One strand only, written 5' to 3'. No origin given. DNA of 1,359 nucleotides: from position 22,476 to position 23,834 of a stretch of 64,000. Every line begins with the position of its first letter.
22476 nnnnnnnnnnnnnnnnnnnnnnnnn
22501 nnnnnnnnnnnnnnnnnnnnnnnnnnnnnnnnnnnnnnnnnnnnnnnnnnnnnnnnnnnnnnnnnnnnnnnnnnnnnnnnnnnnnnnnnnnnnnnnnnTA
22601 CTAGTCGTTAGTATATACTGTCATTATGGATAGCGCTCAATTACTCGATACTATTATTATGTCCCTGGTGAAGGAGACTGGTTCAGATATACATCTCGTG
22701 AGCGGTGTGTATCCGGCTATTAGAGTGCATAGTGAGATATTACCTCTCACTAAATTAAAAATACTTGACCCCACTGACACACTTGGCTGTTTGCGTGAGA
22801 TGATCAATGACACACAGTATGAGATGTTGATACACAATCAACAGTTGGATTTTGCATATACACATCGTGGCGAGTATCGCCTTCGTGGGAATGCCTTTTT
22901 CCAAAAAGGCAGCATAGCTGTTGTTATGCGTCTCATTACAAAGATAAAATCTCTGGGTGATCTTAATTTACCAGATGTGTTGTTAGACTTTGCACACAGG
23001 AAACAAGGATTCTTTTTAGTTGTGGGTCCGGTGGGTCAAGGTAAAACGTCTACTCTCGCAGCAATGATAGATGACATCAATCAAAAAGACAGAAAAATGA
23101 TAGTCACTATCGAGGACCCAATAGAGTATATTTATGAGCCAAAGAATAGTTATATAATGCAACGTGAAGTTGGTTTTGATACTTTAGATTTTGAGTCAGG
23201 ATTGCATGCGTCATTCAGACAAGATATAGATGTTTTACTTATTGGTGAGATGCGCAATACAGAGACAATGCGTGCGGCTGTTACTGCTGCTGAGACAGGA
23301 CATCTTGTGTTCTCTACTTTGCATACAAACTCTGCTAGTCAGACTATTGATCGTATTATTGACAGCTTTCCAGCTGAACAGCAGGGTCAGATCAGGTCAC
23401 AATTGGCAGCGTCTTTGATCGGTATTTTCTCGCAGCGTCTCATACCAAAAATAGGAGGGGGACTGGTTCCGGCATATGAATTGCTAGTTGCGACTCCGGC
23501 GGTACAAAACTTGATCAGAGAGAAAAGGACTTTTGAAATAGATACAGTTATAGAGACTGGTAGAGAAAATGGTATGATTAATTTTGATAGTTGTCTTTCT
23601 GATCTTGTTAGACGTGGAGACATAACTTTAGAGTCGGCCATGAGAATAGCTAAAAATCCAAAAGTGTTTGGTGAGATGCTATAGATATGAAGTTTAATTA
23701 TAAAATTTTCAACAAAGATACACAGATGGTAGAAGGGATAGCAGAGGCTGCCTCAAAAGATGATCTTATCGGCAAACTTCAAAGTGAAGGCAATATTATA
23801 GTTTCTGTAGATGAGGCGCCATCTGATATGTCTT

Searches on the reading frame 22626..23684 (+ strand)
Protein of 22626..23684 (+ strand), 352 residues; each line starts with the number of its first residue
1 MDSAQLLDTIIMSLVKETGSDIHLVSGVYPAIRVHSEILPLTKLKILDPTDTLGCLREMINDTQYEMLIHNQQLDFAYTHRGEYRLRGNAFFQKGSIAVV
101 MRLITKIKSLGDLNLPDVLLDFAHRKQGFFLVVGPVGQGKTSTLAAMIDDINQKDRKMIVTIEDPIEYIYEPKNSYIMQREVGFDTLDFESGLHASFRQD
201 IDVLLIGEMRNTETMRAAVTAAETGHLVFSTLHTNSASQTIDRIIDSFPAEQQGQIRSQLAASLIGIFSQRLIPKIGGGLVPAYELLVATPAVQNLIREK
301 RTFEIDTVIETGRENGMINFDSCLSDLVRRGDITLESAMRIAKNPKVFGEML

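Call 78: search_protein_families(library=pfam, proteins=[window:22626-23684:+], max_evalue=0.001)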
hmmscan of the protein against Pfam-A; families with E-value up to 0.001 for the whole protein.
window:22626-23684:+ (352 aa): 2 families
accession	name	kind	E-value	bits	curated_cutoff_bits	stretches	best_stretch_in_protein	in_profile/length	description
PF00437.27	T2SSE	-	2e-42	145.6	24.9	1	82-276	90-281/370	Type II/IV secretion system protein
PF13401.12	AAA_22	-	0.00088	20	27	0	125-169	3-39/130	AAA domain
